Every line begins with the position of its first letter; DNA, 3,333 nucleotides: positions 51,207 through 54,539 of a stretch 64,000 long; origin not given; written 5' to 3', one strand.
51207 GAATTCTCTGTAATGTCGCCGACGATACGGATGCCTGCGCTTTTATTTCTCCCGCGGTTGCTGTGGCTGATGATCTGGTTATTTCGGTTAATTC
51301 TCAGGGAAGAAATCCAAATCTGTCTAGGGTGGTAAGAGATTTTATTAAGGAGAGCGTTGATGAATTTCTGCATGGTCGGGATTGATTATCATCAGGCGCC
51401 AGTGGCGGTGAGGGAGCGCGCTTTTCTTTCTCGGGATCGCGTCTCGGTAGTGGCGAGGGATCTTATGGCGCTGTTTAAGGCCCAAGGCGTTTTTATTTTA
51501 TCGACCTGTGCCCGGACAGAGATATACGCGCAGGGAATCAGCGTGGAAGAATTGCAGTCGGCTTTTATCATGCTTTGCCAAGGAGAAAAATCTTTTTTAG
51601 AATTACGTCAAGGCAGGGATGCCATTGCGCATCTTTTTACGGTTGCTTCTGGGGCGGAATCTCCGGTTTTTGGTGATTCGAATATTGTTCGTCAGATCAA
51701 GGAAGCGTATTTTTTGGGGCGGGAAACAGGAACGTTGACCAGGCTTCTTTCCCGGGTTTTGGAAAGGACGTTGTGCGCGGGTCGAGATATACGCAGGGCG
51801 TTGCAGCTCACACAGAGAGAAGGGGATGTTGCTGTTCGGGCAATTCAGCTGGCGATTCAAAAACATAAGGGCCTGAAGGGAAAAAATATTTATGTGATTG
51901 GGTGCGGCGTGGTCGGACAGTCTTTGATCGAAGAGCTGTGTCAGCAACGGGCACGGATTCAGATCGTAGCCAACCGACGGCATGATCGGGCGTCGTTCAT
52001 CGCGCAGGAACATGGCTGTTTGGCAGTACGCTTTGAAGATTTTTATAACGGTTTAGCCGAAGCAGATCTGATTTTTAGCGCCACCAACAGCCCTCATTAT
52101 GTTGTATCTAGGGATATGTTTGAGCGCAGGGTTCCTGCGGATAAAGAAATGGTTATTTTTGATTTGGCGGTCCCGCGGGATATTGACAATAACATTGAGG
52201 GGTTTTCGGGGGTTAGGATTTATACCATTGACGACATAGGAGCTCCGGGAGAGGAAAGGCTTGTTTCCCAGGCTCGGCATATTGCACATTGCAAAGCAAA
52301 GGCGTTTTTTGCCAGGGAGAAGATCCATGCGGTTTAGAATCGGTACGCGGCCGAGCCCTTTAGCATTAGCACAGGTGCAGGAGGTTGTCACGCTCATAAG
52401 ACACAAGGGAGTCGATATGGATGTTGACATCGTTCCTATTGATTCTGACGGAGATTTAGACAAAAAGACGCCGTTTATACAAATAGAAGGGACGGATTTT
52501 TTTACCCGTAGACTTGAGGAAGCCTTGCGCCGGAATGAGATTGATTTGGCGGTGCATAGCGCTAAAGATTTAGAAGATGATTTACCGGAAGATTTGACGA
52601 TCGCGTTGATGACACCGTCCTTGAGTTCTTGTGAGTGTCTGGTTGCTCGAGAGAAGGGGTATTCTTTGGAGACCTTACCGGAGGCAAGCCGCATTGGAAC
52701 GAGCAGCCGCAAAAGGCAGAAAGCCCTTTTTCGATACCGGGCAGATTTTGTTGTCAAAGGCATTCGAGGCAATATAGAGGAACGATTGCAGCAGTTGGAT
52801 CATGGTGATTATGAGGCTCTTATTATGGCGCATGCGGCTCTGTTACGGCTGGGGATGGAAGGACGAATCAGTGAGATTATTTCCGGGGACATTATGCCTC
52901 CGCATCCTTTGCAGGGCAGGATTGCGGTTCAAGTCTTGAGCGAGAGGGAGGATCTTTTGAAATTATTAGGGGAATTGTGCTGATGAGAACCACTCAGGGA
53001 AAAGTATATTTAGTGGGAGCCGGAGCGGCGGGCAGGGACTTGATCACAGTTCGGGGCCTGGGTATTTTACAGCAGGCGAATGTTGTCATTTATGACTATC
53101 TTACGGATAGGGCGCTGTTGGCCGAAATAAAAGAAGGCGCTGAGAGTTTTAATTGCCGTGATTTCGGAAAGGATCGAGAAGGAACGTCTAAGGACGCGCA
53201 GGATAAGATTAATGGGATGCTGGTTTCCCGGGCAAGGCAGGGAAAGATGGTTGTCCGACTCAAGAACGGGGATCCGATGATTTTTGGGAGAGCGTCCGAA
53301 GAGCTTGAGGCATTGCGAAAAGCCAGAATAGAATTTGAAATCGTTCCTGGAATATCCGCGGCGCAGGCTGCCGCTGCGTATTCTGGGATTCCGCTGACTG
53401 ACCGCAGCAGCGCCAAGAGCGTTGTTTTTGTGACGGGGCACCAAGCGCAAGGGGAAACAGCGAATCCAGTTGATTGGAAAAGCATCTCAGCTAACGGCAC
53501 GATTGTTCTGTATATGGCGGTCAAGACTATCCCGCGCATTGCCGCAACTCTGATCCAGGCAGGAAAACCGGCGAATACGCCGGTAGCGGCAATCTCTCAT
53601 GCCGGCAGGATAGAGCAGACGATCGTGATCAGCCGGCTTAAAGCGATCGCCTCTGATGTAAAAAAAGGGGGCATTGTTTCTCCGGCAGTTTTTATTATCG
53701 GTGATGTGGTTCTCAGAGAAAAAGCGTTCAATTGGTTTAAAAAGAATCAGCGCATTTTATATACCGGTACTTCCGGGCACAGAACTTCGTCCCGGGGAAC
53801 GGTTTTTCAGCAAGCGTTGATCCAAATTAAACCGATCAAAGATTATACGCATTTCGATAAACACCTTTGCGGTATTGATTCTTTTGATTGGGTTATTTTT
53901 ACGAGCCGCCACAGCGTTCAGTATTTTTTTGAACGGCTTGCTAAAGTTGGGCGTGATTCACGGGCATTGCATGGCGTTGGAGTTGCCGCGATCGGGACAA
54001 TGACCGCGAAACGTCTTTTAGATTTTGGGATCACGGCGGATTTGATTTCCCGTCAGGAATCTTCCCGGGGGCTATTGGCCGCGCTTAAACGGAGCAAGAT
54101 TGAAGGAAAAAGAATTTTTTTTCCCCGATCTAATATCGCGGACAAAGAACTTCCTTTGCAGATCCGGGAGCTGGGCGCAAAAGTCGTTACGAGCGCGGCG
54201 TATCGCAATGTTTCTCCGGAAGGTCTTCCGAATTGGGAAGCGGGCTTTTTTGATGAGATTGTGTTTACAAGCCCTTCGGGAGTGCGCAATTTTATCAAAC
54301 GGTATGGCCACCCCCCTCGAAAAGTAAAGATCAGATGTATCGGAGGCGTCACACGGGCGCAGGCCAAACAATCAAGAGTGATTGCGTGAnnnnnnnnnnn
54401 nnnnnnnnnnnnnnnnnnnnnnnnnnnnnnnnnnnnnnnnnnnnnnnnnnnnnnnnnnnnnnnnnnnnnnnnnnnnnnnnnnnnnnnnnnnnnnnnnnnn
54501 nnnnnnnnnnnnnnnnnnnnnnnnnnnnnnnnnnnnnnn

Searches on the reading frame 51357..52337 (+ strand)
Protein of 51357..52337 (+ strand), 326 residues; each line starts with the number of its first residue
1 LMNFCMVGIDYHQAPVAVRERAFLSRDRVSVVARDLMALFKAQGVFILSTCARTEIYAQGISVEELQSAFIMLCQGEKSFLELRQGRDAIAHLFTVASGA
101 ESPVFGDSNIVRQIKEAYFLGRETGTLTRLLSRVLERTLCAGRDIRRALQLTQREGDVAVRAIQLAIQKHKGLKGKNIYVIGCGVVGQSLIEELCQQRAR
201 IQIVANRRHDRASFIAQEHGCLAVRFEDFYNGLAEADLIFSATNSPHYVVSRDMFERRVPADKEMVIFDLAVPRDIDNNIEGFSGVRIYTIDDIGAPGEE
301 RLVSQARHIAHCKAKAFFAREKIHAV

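Call 76: search_protein_families(library=pfam, proteins=[window:51357-52337:+], max_evalue=0.001)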
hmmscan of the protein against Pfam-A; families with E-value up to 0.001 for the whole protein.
window:51357-52337:+ (326 aa): 5 families
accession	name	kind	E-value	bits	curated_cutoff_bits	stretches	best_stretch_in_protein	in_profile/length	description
PF01488.26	Shikimate_DH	-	7.4e-33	114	24.3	1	165-294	2-135/138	Shikimate / quinate 5-dehydrogenase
PF05201.20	GlutR_N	-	2.1e-30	106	27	1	7-147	1-149/151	Glutamyl-tRNAGlu reductase, N-terminal domain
PF13241.12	NAD_binding_7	-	2.4e-07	31.7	22.1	1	173-247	5-73/104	Putative NAD(P)-binding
PF03807.23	F420_oxidored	-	0.00011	23.2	21.6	1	178-247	2-71/94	NADP oxidoreductase coenzyme F420-dependent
PF02826.25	2-Hacid_dh_C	-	0.00045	20.1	25.1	1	155-243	20-99/178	D-isomer specific 2-hydroxyacid dehydrogenase, NAD binding domain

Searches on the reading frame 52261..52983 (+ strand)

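Call 76: search_protein_families(library=pfam, proteins=[window:52261-52983:+], max_evalue=0.001)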
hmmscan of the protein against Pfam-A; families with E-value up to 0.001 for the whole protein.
window:52261-52983:+ (240 aa): 1 family
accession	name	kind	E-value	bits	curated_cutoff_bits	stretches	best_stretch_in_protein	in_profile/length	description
PF01379.25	Porphobil_deam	-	1.5e-59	201.4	22.1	1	25-232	1-205/207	Porphobilinogen deaminase, dipyromethane cofactor binding domain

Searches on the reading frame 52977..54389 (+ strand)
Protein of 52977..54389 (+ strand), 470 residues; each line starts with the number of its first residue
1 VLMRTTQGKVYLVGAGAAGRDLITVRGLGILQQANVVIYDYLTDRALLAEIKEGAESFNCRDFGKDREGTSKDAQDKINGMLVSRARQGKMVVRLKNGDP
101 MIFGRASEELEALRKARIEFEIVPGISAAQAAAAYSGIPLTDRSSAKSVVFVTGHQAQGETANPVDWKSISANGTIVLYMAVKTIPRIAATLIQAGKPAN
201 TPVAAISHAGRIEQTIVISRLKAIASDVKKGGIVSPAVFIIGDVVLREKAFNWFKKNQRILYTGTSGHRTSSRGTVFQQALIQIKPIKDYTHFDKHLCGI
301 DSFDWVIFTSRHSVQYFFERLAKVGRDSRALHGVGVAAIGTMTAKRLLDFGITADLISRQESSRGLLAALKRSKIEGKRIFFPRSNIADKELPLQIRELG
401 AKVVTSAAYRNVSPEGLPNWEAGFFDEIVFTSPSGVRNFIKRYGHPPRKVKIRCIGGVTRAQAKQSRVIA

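Call 77: search_protein_families(library=pfam, proteins=[window:52977-54389:+], max_evalue=0.001)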
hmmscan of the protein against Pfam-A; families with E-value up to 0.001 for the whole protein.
window:52977-54389:+ (470 aa): 2 families
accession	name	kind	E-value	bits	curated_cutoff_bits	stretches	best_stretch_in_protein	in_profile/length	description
PF00590.25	TP_methylase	-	3.1e-50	171.5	27.8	1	9-224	1-211/212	Tetrapyrrole (Corrin/Porphyrin) Methylases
PF02602.20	HEM4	-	4.6e-42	144.2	27.5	1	275-466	13-213/231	Uroporphyrinogen-III synthase HemD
